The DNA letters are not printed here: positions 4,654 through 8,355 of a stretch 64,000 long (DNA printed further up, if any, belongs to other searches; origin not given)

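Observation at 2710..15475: Seven-gene operon: one giant binding protein, two permease pairs, no ATPase, plus an NHL-TPR-Yip1 membrane protein and an 1133-aa secreted protein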

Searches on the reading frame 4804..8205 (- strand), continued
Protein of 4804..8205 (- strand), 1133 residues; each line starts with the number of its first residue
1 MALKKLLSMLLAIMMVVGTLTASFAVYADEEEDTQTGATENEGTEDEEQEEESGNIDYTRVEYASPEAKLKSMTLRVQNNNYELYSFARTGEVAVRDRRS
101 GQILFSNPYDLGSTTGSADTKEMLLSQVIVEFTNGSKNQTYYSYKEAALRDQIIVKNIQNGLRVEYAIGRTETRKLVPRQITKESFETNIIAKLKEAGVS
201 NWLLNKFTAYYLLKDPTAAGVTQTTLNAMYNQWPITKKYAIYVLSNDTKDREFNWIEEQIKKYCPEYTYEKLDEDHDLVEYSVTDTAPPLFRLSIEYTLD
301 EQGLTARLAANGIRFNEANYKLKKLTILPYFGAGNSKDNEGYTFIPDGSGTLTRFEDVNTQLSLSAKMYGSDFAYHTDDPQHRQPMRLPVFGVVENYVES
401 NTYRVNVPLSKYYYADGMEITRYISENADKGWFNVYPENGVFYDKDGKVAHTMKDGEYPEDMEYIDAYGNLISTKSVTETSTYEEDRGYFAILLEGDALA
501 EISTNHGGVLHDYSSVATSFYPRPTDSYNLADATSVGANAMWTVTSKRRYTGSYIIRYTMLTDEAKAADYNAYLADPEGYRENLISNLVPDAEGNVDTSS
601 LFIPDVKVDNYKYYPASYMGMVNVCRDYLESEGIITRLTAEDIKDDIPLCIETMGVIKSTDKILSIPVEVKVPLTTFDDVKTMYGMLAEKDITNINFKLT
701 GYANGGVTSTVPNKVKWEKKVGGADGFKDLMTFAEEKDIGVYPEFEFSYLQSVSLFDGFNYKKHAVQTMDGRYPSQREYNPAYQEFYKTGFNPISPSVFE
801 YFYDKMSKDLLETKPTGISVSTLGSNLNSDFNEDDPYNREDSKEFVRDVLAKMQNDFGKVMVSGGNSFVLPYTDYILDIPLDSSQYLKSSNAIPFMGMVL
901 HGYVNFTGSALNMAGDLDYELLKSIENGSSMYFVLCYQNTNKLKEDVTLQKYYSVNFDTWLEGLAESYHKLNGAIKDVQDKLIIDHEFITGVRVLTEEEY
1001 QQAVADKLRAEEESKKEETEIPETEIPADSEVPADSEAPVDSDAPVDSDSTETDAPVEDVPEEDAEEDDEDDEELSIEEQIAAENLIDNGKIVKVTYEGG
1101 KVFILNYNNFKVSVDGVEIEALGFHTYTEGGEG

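Call 66: find_encoding_contigs(protein=P0340, flank=10000, max_places=1)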
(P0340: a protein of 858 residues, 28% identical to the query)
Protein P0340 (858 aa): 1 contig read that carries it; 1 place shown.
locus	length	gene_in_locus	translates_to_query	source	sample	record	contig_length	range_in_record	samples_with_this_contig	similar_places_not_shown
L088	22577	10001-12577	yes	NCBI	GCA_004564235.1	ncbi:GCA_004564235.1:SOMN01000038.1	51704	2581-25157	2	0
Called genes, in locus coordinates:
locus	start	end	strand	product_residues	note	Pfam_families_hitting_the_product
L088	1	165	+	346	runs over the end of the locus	PF00356:LacI, PF00532:Peripla_BP_1 (weak), PF13377:Peripla_BP_3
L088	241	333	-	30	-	PF13333:rve_2 (weak)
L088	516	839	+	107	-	-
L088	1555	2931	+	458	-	PF01547:SBP_bac_1, PF13416:SBP_bac_8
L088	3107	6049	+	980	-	PF01547:SBP_bac_1, PF13416:SBP_bac_8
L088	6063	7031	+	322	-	PF00528:BPD_transp_1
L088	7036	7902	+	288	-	PF00528:BPD_transp_1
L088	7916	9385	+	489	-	PF08450:SGL (faint), PF01436:NHL (faint)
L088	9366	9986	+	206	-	PF04893:Yip1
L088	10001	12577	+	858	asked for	PF18952:DUF5696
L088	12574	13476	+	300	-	PF00528:BPD_transp_1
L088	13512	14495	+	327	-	PF00528:BPD_transp_1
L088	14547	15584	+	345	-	PF02156:Glyco_hydro_26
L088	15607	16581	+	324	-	PF22612:GH113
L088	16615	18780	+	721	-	PF02927:CelD_N, PF00759:Glyco_hydro_9, PF00583:Acetyltransf_1 (weak), PF13508:Acetyltransf_7 (faint)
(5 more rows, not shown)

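Call 70: find_encoding_contigs(protein=P0274, flank=10000, max_places=1)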
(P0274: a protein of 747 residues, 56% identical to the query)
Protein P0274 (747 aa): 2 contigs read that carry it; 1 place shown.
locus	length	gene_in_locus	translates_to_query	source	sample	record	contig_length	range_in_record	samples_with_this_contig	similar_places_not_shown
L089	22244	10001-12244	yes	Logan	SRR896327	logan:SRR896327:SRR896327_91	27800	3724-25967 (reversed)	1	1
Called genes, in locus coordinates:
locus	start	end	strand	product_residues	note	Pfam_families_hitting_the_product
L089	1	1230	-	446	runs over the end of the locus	PF00296:Bac_luciferase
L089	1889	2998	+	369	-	PF00005:ABC_tran, PF02463:SMC_N (faint), PF13304:AAA_21 (faint), PF17912:OB_MalK, PF08402:TOBE_2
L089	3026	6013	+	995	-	PF01547:SBP_bac_1, PF13416:SBP_bac_8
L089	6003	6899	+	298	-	PF00528:BPD_transp_1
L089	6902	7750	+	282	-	PF00528:BPD_transp_1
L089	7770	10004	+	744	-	PF06739:SBBP (faint), PF08450:SGL (weak), PF01436:NHL (weak), PF04893:Yip1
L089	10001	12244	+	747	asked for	PF18952:DUF5696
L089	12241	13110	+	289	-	PF00528:BPD_transp_1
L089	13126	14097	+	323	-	PF00528:BPD_transp_1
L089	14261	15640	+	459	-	PF01547:SBP_bac_1, PF13416:SBP_bac_8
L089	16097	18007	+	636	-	PF09492:Pec_lyase (faint), PF13249:SQHop_cyclase_N, PF13243:SQHop_cyclase_C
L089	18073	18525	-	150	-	PF01047:MarR, PF12802:MarR_2, PF13463:HTH_27 (weak), PF01325:Fe_dep_repress (weak)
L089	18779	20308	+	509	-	PF00664:ABC_membrane, PF00005:ABC_tran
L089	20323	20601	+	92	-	-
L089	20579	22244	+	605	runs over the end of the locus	PF00664:ABC_membrane, PF02463:SMC_N (faint), PF00005:ABC_tran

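Call 71: find_encoding_contigs(protein=P0350, flank=10000, max_places=1)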
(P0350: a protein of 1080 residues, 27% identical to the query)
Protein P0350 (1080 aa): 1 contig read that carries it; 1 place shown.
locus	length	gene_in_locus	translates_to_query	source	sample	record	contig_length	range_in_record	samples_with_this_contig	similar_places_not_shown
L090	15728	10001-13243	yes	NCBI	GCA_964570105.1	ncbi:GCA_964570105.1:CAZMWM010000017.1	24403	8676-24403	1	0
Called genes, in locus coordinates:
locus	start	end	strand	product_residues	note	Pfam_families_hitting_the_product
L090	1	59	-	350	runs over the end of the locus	PF01408:GFO_IDH_MocA, PF02894:GFO_IDH_MocA_C, PF22725:GFO_IDH_MocA_C3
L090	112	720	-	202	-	PF12917:YfbR-like, PF13023:HD_3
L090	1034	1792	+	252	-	PF02511:Thy1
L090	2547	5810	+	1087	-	PF01547:SBP_bac_1, PF13416:SBP_bac_8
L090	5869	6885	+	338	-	PF00528:BPD_transp_1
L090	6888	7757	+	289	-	PF00528:BPD_transp_1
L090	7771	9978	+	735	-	PF01436:NHL (faint), PF04893:Yip1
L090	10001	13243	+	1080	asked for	PF18952:DUF5696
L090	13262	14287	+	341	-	PF00528:BPD_transp_1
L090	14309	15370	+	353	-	PF00528:BPD_transp_1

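Call 80: find_encoding_contigs(protein=P0351, flank=10000, max_places=1)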
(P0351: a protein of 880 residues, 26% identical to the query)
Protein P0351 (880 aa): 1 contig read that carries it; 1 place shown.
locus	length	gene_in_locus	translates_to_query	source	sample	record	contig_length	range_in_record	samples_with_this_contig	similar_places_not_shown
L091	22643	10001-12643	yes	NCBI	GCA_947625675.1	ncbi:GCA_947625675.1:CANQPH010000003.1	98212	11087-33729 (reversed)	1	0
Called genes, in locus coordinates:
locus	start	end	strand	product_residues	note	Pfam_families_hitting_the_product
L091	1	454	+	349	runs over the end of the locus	PF00356:LacI, PF00532:Peripla_BP_1, PF13407:Peripla_BP_4, PF13377:Peripla_BP_3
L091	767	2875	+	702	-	PF16403:Bact_surface_Ig-like (weak)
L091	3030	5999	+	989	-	PF01547:SBP_bac_1, PF13416:SBP_bac_8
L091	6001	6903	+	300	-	PF00528:BPD_transp_1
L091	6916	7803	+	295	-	PF00528:BPD_transp_1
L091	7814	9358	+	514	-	PF17170:DUF5128 (faint), PF01436:NHL (faint), PF13414:TPR_11 (faint)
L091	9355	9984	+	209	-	PF04893:Yip1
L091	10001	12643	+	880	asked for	PF18952:DUF5696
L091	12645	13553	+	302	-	-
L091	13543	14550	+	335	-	PF00528:BPD_transp_1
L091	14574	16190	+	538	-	PF14587:Glyco_hydr_30_2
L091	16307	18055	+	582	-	PF01301:Glyco_hydro_35, PF02449:Glyco_hydro_42, PF21317:BetaGal_ABD_1, PF21467:BetaGal_gal-bd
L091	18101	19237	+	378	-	PF02517:Rce1-like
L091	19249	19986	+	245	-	PF01643:Acyl-ACP_TE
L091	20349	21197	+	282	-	PF13509:S1_2, PF21543:CvfB_2nd (weak), PF00575:S1 (weak), PF17783:WHD_CvfB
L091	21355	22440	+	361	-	PF17853:GGDEF_2, PF13556:HTH_30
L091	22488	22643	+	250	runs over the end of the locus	PF00005:ABC_tran, PF02463:SMC_N (weak), PF20720:nSTAND3 (faint), PF06414:Zeta_toxin (faint), PF13191:AAA_16 (weak), PF13304:AAA_21 (weak)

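Call 81: find_encoding_contigs(protein=P0347, flank=10000, max_places=1)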
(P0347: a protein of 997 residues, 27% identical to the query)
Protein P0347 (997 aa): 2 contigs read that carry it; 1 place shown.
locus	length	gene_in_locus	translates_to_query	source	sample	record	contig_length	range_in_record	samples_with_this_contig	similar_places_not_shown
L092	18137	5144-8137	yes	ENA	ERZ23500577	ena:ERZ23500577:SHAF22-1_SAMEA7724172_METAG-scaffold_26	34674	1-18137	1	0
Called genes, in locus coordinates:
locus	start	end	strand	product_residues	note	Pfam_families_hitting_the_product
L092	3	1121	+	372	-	?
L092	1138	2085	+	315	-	PF00528:BPD_transp_1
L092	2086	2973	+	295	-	PF00528:BPD_transp_1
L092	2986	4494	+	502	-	PF01436:NHL (weak)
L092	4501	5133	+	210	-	PF04893:Yip1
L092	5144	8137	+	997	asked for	PF18952:DUF5696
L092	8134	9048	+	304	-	PF00528:BPD_transp_1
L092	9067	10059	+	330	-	PF00528:BPD_transp_1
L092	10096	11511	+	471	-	PF01547:SBP_bac_1 (faint)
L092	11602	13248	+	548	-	PF18259:CBM65_1 (weak), PF18522:DUF5620 (weak)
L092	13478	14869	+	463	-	PF02386:TrkH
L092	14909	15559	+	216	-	PF02254:TrkA_N, PF03446:NAD_binding_2 (weak), PF03721:UDPG_MGDP_dh_N (weak), PF03807:F420_oxidored (weak), PF02080:TrkA_C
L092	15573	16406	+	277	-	PF09297:Zn_ribbon_NUD, PF00293:NUDIX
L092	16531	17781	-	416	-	PF01471:PG_binding_1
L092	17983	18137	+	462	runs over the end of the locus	PF02368:Big_2, PF22359:Big-like (weak), PF09587:PGA_cap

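Call 91: search_protein_representatives(alignment_id=A1)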
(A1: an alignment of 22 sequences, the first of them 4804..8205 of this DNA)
Query: 22 sequences, 1041 profile positions. Proteins with E-value up to 0.001 (for the whole library): 5558; up to 1e-10: 4497; up to 1e-30: 3003. The best 150 are listed.
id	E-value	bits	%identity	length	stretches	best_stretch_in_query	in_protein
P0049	0.0e+00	1631.0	-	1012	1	1-1040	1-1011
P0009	0.0e+00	1537.2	-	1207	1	1-1040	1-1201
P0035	0.0e+00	1527.8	-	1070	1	4-1040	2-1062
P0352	0.0e+00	1483.0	-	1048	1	1-1041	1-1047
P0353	0.0e+00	1395.7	-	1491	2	1-969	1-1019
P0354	0.0e+00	1377.4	-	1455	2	2-990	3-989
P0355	0.0e+00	1362.4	-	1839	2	1-966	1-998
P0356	0.0e+00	1354.5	-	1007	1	1-1041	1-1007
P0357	0.0e+00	1346.9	-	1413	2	2-995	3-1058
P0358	0.0e+00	1346.8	-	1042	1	3-1040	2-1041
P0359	0.0e+00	1330.6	-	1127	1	4-1039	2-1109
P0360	0.0e+00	1326.6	-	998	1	1-1040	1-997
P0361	0.0e+00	1326.1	-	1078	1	1-1024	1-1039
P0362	0.0e+00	1321.7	-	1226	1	2-1040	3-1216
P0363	0.0e+00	1319.7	-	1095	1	3-1039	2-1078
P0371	0.0e+00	1286.4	-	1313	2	3-951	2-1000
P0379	0.0e+00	1269.6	-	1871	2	3-963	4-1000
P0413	0.0e+00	1205.3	-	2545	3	193-1000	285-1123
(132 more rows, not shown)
